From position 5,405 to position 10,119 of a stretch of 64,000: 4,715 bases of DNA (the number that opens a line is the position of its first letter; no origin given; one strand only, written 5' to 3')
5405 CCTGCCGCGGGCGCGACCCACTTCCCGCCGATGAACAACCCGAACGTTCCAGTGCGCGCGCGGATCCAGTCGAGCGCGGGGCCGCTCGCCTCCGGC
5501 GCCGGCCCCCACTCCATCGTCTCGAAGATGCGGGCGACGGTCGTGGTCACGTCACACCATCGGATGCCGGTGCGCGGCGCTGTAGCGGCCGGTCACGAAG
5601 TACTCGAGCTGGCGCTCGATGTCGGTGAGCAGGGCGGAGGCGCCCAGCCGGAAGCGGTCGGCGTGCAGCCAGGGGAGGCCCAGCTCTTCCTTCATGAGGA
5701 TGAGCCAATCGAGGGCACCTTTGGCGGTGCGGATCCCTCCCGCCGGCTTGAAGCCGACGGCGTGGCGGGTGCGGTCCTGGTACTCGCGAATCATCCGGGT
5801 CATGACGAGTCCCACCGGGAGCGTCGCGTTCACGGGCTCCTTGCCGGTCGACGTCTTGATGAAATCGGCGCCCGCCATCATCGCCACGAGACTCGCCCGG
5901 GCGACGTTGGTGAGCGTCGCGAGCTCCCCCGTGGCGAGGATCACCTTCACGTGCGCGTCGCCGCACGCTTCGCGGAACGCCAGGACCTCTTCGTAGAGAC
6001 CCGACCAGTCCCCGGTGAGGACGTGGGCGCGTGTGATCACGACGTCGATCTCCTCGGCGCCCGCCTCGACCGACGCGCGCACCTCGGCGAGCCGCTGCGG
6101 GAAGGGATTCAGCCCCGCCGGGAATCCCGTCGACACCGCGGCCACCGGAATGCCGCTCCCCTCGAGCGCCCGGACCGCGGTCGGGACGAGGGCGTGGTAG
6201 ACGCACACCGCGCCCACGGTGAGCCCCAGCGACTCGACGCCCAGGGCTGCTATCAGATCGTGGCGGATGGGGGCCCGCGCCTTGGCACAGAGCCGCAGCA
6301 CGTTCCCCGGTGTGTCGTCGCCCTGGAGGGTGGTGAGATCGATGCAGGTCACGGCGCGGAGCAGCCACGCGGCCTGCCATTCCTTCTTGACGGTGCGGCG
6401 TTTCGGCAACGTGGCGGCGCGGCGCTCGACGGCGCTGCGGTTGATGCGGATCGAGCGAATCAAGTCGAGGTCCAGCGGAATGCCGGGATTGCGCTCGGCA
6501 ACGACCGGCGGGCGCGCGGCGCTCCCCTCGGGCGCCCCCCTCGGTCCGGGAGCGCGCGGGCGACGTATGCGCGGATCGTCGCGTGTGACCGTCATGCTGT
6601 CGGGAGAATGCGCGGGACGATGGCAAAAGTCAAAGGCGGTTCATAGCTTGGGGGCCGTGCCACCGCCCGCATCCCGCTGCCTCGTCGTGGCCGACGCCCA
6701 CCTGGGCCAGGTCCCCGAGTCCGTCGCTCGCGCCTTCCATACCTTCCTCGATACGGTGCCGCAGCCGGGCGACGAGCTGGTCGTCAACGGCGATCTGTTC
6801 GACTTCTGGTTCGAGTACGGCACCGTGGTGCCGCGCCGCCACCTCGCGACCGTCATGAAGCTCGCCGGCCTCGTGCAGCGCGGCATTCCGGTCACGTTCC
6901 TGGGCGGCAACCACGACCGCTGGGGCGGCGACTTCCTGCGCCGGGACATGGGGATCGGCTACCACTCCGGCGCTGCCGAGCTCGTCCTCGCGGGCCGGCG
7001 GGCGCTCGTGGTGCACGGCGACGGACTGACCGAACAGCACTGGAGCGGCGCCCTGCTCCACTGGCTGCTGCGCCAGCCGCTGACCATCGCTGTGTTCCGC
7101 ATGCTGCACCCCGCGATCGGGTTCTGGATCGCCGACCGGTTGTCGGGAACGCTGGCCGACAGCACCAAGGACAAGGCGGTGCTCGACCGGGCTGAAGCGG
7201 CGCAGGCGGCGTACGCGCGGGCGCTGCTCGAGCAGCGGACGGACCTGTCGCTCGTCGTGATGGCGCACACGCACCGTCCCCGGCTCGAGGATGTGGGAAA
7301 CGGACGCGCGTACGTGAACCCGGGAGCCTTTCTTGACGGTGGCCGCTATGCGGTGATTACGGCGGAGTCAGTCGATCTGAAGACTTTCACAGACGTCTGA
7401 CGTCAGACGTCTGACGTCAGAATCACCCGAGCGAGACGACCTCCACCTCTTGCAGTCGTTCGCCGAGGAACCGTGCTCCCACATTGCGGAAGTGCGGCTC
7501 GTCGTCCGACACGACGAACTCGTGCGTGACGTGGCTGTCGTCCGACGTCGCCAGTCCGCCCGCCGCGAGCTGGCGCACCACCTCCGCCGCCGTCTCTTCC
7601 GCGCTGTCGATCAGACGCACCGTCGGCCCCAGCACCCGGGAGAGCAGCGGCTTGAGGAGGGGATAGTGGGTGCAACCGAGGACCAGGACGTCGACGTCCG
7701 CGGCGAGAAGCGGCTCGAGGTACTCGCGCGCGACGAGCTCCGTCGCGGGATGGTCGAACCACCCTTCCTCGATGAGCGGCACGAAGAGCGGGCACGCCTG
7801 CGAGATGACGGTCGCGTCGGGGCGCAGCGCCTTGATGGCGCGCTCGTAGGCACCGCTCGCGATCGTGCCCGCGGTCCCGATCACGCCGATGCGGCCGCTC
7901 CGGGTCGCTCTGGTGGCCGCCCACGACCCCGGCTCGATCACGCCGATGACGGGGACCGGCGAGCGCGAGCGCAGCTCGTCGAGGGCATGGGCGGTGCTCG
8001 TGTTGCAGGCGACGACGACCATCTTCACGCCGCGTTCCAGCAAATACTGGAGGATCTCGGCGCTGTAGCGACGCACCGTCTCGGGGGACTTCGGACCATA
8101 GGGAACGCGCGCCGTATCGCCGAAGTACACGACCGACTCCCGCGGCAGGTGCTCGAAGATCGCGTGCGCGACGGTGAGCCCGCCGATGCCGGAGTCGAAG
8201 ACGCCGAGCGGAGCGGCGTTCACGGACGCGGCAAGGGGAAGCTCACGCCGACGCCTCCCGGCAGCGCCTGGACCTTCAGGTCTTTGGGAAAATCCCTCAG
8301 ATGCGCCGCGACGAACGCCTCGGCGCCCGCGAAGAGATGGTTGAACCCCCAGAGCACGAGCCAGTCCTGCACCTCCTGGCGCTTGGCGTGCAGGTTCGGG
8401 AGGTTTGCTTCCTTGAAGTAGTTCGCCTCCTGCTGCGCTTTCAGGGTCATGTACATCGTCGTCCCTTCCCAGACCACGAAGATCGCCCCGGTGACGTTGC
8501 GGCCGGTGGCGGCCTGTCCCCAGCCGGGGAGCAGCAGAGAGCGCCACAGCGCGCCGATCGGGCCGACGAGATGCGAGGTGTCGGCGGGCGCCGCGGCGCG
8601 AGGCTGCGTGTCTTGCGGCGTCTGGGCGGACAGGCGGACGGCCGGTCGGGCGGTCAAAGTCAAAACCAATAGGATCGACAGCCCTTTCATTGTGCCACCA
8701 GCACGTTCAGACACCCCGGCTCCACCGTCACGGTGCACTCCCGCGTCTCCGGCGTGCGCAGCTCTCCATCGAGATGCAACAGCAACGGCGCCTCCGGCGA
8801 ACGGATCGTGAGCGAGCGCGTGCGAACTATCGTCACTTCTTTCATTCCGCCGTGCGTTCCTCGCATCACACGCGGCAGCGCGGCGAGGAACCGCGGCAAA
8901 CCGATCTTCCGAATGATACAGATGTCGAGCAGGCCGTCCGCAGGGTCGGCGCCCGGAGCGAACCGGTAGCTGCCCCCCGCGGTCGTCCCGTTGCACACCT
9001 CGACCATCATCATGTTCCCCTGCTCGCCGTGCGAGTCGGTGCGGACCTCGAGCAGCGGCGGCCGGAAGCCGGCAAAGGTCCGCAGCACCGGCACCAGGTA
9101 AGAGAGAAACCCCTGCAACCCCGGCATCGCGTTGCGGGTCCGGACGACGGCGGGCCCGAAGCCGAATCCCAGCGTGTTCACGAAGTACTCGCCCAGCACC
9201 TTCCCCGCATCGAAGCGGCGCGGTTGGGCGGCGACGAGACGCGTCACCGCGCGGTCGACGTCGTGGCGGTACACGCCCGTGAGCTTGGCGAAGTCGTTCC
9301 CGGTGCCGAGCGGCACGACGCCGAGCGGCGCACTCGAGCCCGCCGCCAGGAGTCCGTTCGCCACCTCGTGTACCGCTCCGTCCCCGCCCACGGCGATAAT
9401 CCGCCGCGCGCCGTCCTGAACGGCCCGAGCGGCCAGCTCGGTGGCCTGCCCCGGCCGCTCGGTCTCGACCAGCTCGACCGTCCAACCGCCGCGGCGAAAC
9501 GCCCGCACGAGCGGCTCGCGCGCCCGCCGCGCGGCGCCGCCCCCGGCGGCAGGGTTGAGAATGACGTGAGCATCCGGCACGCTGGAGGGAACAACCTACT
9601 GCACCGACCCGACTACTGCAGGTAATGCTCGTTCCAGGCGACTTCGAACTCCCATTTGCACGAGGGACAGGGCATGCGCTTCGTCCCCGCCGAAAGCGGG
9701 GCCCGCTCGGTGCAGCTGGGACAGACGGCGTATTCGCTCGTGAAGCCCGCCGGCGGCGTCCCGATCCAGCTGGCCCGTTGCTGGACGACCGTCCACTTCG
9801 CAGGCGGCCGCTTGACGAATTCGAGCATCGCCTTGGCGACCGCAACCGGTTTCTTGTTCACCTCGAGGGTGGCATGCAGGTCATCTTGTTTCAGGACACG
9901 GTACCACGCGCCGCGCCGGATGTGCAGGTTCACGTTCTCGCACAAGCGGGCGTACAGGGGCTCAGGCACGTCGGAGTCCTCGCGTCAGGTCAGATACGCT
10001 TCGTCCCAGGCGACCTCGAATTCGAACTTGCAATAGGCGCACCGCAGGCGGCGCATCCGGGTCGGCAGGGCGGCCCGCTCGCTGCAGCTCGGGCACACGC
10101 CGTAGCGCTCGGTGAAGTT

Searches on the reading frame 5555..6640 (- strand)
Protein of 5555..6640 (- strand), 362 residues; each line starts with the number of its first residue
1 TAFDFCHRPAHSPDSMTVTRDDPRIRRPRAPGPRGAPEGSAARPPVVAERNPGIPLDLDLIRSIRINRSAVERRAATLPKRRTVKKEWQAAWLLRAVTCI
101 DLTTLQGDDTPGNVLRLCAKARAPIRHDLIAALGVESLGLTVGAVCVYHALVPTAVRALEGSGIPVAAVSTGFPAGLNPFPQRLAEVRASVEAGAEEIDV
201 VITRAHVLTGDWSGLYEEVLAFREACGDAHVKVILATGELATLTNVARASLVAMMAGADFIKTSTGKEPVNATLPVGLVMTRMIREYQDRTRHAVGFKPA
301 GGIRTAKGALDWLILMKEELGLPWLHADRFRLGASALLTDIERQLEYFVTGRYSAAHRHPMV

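Call 57: search_protein_families(library=pfam, proteins=[window:5555-6640:-], max_evalue=0.00001)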
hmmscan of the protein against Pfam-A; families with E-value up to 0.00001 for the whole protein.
window:5555-6640:- (362 aa): 1 family
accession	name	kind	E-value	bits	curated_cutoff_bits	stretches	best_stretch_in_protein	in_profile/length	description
PF01791.15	DeoC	-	1.5e-17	64.4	23.8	1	98-306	4-201/229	DeoC/LacD family aldolase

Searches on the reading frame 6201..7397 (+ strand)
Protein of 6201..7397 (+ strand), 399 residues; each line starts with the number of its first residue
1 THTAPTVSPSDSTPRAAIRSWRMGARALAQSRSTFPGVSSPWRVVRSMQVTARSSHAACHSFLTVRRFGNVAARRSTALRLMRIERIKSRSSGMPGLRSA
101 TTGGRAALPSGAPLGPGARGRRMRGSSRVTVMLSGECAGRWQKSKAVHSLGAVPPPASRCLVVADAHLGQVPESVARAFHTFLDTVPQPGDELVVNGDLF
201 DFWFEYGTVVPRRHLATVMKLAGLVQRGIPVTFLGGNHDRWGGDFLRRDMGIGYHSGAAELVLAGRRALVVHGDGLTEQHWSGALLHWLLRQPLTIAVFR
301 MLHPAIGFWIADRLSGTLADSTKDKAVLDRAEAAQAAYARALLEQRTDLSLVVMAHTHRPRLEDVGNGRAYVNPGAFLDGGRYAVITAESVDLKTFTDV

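Call 72: search_protein_families(library=pfam, proteins=[window:6201-7397:+], max_evalue=0.001)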
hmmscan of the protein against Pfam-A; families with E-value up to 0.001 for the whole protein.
window:6201-7397:+ (399 aa): 2 families
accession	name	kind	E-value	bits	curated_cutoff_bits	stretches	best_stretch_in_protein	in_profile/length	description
PF00149.33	Metallophos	-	6.3e-08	33.7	21.5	1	159-360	2-191/191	Calcineurin-like phosphoesterase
PF12850.12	Metallophos_2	-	1.2e-07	32.3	27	0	334-377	92-135/154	Calcineurin-like phosphoesterase superfamily domain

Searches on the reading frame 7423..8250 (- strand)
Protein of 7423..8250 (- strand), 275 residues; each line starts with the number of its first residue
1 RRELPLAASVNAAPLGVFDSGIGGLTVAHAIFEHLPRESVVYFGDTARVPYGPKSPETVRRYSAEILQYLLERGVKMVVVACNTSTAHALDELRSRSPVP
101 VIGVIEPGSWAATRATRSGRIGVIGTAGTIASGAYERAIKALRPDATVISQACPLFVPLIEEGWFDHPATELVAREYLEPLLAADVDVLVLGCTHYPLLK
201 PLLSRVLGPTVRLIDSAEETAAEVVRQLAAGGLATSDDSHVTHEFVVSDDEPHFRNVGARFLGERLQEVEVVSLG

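Call 72: search_protein_families(library=pfam, proteins=[window:7423-8250:-], max_evalue=0.001)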
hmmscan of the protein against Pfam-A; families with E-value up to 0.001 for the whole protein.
window:7423-8250:- (275 aa): 1 family
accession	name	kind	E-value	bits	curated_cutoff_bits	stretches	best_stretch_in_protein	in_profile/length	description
PF01177.27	Asp_Glu_race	-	5.6e-28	98.6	31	1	34-223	24-210/211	Asp/Glu/Hydantoin racemase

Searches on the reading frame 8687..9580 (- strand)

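Call 72: search_protein_families(library=pfam, proteins=[window:8687-9580:-], max_evalue=0.001)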
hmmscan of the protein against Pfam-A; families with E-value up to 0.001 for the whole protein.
window:8687-9580:- (297 aa): 2 families
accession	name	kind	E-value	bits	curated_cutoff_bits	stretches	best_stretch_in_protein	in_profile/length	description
PF00781.29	DAGK_cat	-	7.8e-33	113.2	23.6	1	4-128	2-125/125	Diacylglycerol kinase catalytic domain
PF19279.4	YegS_C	-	2.6e-28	99.2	27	1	138-295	4-158/158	YegS C-terminal NAD kinase beta sandwich-like domain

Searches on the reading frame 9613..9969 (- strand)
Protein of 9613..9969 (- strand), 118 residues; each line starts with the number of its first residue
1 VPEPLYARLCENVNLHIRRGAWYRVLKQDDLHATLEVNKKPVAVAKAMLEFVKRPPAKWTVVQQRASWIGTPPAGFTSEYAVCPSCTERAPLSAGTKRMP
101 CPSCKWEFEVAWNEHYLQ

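Call 72: search_protein_families(library=pfam, proteins=[window:9613-9969:-], max_evalue=0.001)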
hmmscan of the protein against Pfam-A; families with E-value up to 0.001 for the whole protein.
window:9613-9969:- (118 aa): 1 family
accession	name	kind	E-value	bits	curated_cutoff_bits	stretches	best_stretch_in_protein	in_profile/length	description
PF22191.2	IBR_1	-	0.00017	21.8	27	1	82-108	5-31/47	IBR domain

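Call 86: search_protein_families(library=padloc, proteins=[window:9613-9969:-], max_evalue=0.01)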
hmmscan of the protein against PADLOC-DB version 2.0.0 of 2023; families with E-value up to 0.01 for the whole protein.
window:9613-9969:- (118 aa): 0 families
